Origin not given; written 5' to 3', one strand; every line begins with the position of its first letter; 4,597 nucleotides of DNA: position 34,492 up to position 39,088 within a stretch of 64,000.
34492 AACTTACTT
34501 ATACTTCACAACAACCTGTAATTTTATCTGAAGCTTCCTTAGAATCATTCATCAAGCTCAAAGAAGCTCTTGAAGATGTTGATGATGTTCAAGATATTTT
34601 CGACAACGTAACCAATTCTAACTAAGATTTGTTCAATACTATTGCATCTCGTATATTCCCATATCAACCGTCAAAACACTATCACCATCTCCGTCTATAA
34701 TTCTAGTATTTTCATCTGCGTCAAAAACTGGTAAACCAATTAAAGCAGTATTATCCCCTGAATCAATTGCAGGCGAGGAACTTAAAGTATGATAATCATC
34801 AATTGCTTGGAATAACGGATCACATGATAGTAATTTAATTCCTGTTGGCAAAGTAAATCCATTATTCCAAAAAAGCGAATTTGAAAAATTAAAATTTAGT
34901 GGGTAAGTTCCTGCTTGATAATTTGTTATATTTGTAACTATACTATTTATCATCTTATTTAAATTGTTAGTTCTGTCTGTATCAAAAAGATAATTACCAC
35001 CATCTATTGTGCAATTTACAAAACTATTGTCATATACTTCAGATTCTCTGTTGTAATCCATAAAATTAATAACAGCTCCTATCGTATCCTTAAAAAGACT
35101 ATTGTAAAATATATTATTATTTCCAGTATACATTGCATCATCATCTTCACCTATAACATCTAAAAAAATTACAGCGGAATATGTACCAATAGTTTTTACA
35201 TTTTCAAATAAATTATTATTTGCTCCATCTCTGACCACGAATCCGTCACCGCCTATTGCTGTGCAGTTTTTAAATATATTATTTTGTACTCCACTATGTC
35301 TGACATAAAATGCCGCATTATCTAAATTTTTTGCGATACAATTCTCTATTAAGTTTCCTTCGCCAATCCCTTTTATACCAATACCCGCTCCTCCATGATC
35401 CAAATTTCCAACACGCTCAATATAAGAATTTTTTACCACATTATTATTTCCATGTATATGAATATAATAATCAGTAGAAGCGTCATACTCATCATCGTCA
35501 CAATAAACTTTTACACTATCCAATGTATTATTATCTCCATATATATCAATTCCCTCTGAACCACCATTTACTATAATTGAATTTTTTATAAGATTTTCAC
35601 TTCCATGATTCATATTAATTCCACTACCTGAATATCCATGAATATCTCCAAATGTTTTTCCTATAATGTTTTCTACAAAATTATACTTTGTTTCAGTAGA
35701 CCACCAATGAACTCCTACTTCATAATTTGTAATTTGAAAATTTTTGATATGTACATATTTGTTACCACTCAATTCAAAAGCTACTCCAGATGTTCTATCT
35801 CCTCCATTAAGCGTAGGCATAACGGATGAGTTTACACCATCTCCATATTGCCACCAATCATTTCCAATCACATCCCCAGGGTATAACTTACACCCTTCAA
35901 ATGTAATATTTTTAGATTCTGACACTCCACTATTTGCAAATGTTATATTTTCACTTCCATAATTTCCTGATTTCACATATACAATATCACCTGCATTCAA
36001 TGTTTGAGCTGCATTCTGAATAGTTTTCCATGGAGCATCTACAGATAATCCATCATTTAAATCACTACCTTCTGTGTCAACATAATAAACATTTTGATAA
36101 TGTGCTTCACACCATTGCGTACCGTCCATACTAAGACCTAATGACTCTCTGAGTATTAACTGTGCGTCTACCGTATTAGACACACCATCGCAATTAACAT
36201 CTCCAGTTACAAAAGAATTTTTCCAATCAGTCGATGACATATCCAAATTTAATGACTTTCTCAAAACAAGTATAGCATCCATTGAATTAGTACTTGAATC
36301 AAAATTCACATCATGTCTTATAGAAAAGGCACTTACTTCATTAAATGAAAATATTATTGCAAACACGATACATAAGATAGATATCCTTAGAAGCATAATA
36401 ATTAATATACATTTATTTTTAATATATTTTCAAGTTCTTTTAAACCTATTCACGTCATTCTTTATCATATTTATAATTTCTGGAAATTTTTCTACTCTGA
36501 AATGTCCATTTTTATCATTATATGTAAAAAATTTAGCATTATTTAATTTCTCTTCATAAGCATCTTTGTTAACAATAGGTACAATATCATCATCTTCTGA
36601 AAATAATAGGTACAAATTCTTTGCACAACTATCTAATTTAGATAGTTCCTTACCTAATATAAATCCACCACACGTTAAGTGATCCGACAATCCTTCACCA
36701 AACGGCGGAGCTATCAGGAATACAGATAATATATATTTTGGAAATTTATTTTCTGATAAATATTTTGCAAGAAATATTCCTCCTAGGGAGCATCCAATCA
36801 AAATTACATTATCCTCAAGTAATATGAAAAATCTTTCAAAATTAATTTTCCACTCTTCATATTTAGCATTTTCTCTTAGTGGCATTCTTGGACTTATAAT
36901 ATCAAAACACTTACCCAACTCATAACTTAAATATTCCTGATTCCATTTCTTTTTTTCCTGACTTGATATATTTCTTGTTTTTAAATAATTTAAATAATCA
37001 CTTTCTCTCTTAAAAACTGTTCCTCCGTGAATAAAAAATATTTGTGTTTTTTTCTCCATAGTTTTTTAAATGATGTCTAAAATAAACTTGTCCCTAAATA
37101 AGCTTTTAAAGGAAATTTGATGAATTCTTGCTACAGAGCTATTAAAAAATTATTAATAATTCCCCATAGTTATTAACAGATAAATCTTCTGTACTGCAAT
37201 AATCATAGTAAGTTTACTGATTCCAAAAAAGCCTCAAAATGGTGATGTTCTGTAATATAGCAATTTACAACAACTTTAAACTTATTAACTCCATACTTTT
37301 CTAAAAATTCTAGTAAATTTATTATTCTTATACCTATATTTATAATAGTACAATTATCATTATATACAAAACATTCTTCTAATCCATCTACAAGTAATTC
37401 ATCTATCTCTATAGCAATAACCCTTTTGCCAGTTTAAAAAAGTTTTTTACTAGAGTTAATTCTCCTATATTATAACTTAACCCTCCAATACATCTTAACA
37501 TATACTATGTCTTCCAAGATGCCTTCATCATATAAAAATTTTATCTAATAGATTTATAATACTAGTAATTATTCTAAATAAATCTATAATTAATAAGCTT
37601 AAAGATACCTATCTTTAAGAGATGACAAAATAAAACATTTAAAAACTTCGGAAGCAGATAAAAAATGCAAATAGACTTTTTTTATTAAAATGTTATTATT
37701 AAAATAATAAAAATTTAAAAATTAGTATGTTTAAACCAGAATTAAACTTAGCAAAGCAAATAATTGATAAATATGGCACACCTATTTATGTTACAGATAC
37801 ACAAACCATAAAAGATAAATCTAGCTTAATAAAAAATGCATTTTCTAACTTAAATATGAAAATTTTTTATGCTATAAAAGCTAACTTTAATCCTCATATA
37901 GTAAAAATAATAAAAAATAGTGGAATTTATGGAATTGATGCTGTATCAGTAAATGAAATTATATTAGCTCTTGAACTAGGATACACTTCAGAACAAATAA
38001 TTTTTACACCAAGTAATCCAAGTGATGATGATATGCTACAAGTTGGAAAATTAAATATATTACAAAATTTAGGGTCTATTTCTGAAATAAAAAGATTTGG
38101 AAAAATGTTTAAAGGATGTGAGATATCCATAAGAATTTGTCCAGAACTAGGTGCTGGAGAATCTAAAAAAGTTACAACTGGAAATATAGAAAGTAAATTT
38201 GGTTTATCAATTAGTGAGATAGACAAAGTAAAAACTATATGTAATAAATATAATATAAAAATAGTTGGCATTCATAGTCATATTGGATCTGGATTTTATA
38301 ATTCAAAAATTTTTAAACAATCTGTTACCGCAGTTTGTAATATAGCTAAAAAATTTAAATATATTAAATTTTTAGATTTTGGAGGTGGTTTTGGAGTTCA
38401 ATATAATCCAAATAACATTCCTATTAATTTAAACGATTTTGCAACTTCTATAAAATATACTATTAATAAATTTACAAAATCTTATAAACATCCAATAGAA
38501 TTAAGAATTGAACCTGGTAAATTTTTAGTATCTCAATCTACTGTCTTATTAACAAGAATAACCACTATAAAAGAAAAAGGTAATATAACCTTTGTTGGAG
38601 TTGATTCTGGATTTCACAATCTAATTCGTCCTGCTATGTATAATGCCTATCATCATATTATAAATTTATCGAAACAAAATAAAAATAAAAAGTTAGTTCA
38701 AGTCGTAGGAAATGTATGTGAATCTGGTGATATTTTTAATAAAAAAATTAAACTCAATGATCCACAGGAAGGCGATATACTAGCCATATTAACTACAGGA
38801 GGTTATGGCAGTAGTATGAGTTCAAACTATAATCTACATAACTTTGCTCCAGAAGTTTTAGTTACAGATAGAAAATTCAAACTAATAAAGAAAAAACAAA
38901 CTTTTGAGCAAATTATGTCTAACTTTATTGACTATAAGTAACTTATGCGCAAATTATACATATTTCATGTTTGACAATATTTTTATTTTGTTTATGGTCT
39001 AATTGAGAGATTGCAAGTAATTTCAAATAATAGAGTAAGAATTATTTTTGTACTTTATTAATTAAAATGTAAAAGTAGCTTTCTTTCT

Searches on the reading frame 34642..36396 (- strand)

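Call 21: search_protein_families(library=ncbifam, proteins=[window:34642-36396:-])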
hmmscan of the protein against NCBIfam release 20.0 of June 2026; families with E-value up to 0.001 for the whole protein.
window:34642-36396:- (585 aa): 1 family
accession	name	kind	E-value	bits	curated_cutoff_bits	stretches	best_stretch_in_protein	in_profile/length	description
NF041518.1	choice_anch_Q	domain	0.00024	21.3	25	1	536-585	18-58/58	choice-of-anchor Q domain-containing protein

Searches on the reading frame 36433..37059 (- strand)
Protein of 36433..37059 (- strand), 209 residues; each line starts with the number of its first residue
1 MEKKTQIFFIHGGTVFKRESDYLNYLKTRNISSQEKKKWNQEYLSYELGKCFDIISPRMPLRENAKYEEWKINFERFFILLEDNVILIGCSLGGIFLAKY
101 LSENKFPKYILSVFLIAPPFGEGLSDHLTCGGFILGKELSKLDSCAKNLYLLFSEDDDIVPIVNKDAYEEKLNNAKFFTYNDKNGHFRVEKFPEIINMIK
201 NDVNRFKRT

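Call 21: search_protein_families(library=ncbifam, proteins=[window:36433-37059:-])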
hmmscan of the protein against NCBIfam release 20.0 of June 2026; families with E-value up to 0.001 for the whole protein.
window:36433-37059:- (209 aa): 1 family
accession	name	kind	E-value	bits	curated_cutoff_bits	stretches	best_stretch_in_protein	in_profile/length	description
NF033124.1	estX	equivalog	0.00033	19.9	600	0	127-202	205-278/280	macrolide esterase EstX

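Call 32: find_homologous_proteins(query=window:36433-37059:-)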
Query window:36433-37059:- (209 aa): 2460 proteins with E <= 0.001 among 2524 candidates; the best 120 are listed.
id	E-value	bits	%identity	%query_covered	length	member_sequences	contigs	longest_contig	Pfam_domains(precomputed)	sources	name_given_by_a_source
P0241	2.6e-128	444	96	100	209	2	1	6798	PF00561.27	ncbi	-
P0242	5.2e-76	273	60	93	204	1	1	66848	PF06821.20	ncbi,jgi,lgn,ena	-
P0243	1.0e-75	272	60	97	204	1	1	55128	PF00561.27,PF06821.20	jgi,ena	-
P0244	2.5e-75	271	60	99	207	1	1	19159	-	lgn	-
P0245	3.1e-75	270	61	97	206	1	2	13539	PF00561.27,PF06821.20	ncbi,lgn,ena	-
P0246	3.3e-75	270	62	97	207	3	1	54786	PF10230.16,PF00561.27,PF06821.20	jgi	-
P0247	3.7e-75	270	59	98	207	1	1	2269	PF00561.27,PF06821.20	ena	-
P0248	3.9e-75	270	62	96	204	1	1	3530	PF00561.27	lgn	-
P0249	4.3e-75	270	58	98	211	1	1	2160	PF06821.20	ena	-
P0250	4.6e-75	270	58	97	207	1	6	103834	PF00561.27,PF06821.20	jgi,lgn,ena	-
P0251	5.1e-75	270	61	97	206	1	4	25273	PF00561.27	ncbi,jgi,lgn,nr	ncbi:MAG: alpha/beta hydrolase [Parcubacteria group bacterium]|nr:alpha/beta hydrolase [Parcubacteri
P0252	5.5e-75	270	60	98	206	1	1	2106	PF00561.27,PF06821.20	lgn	-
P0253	6.0e-75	269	59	98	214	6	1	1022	PF06821.20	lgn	-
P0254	8.4e-75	269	61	97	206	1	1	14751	PF00561.27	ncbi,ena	-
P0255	1.4e-74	268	61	98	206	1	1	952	PF06821.20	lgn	-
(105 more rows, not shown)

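Call 34: find_encoding_contigs(protein=P0241, flank=10000, max_places=4)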
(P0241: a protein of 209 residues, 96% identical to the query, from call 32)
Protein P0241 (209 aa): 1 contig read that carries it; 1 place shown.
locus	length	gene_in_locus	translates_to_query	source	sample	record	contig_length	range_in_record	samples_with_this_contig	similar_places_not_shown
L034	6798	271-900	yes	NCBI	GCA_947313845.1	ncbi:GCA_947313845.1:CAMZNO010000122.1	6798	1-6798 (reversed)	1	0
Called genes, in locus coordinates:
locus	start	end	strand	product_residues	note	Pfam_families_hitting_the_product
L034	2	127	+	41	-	?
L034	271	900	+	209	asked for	PF00561:Abhydrolase_1 (faint)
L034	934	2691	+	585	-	PF22842:Pel9A-like_beta_helix, PF13229:Beta_helix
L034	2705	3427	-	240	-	PF20772:TACO1_YebC_N, PF01709:Transcrip_reg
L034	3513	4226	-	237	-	PF08282:Hydrolase_3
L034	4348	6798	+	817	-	?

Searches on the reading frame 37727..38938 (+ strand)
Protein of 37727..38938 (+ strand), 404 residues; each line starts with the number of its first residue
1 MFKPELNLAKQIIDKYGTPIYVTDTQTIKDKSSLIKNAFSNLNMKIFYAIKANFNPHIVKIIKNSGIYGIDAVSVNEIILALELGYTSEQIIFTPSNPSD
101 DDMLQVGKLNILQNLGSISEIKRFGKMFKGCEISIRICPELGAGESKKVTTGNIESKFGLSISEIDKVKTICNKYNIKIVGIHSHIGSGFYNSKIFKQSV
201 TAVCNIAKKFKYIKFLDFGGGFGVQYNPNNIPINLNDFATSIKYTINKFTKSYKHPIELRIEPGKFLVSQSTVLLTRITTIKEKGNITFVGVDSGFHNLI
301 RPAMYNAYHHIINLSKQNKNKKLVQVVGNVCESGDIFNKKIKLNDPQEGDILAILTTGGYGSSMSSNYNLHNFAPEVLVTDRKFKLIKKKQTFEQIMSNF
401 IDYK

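Call 20: find_homologous_proteins(query=window:37727-38938:+)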
Query window:37727-38938:+ (404 aa): 4686 proteins with E <= 0.001 among 8000 candidates; the best 120 are listed.
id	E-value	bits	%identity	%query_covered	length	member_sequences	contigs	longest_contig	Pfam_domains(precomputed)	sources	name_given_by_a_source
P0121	9.6e-263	889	100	100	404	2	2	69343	PF02784.23,PF00278.29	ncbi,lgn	-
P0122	4.3e-195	666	73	100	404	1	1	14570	PF02784.23,PF00278.29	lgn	-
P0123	1.2e-168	579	66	100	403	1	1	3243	PF02784.23,PF00278.29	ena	-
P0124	6.2e-168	577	61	100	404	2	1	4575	PF02784.23,PF00278.29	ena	-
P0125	8.1e-168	577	63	99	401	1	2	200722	PF02784.23,PF00278.29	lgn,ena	-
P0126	4.5e-167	574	62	100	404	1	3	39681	PF02784.23,PF00278.29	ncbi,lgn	-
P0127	2.2e-166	572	62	99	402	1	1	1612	PF02784.23,PF00278.29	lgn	-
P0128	3.6e-166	571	62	100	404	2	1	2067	PF02784.23,PF00278.29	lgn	-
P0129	2.1e-165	569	62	99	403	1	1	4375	PF02784.23,PF00278.29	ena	-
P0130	7.8e-163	560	61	99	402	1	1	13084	PF02784.23,PF00278.29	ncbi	-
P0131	9.3e-163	560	61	99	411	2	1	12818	PF02784.23,PF00278.29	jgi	-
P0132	9.5e-160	550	61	99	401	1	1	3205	PF02784.23,PF00278.29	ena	-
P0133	2.6e-158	545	62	100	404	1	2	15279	PF02784.23,PF00278.29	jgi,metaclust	metaclust:\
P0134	2.1e-157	542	60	99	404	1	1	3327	PF02784.23,PF00278.29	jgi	jgi:diaminopimelate decarboxylase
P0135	1.0e-156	540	59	99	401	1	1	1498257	PF02784.23,PF00278.29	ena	-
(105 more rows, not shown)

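Call 21: search_protein_families(library=ncbifam, proteins=[window:37727-38938:+])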
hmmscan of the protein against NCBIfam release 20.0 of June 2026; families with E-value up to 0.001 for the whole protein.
window:37727-38938:+ (404 aa): 8 families
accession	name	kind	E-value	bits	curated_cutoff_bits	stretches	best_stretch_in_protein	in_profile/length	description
TIGR01048.1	lysA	equivalog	1.1e-112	376.7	297.9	1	9-398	16-414/417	diaminopimelate decarboxylase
NF006515.0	PRK08961.1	equivalog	1.4e-90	304.5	802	1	15-379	500-859/861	bifunctional aspartate kinase/diaminopimelate decarboxylase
TIGR03099.1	dCO2ase_PEP1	hypoth_equivalog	5.1e-47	160.8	478.45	1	12-378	18-397/398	pyridoxal-dependent decarboxylase, exosortase A system-associated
NF052544.1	OrLyDeCDokD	equivalog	7.6e-39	133.6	700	1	10-399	34-458/461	ornithine/lysine decarboxylase DokD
NF041039.1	FslC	exception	2.9e-23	82.4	500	1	8-392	18-417/418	rhizoferrin biosystnesis N-citrylornithine decarboxylase FslC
NF003763.0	PRK05354.1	equivalog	3.5e-15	55.6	369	1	43-289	97-367/636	biosynthetic arginine decarboxylase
TIGR01273.1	speA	equivalog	8.2e-14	51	624.1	1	43-287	90-357/624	arginine decarboxylase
TIGR01047.1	nspC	equivalog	6.4e-13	47.9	409.05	1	18-369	3-349/380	carboxynorspermidine decarboxylase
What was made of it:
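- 37727..38941 (+): lysA (diaminopimelate decarboxylase, 404 aa). It is the gene flanked by the two halves of the dead duplicate. It is intact and under purifying selection. TIGR01048 376.7 bits against a cut-off of 297.9 (call 21).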

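Call 22: find_encoding_contigs(protein=P0122, flank=8000, max_places=2)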
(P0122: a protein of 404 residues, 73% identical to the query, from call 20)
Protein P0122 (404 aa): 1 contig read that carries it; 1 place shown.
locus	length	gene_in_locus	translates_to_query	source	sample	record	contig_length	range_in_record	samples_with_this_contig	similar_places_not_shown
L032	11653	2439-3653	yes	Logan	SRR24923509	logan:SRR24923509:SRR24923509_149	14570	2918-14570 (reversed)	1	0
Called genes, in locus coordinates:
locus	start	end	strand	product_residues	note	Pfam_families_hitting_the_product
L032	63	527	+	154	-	-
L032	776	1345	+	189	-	PF08242:Methyltransf_12 (faint), PF13649:Methyltransf_25 (weak)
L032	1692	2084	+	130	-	-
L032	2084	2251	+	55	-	-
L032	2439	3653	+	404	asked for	PF00278:Orn_DAP_Arg_deC, PF02784:Orn_Arg_deC_N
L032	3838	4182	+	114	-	-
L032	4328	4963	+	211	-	PF03848:TehB (weak), PF08241:Methyltransf_11, PF13649:Methyltransf_25, PF13847:Methyltransf_31 (weak)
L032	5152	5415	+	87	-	-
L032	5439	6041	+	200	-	PF06445:GyrI-like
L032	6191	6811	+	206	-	PF06821:Ser_hydrolase (weak), PF00561:Abhydrolase_1 (faint)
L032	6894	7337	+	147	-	PF00293:NUDIX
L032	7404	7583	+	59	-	PF14534:DUF4440 (weak)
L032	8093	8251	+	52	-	PF14094:DUF4272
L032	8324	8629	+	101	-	PF14094:DUF4272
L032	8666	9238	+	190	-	-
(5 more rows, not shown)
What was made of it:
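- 37727..38941 (+): The closest homologue is 73% identical and lies in an unrelated accessory region (calls 20, 22).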

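Call 23: find_encoding_contigs(protein=P0126, flank=8000, max_places=2)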
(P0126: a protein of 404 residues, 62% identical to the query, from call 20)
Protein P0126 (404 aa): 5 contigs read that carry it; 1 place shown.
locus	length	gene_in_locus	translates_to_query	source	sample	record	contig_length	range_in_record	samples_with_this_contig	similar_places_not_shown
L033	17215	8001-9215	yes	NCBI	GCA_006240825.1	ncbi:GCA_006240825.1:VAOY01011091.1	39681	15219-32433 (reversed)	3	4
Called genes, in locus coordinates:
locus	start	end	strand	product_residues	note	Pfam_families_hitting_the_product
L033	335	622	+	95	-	PF13936:HTH_38 (weak)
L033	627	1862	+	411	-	PF27126:NmeDI_C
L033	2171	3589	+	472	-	PF01554:MatE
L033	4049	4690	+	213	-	-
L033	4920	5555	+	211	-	-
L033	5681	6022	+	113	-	PF03848:TehB, PF13489:Methyltransf_23 (weak), PF05175:MTS (weak), PF13847:Methyltransf_31 (weak), PF08241:Methyltransf_11 (weak), PF13649:Methyltransf_25 (weak)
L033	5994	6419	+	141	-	-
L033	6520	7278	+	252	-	-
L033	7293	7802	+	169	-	-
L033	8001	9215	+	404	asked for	PF00278:Orn_DAP_Arg_deC, PF02784:Orn_Arg_deC_N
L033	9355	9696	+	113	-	-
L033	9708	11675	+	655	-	-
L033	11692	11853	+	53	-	-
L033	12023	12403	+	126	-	PF05656:DUF805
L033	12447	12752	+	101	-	PF00857:Isochorismatase (weak)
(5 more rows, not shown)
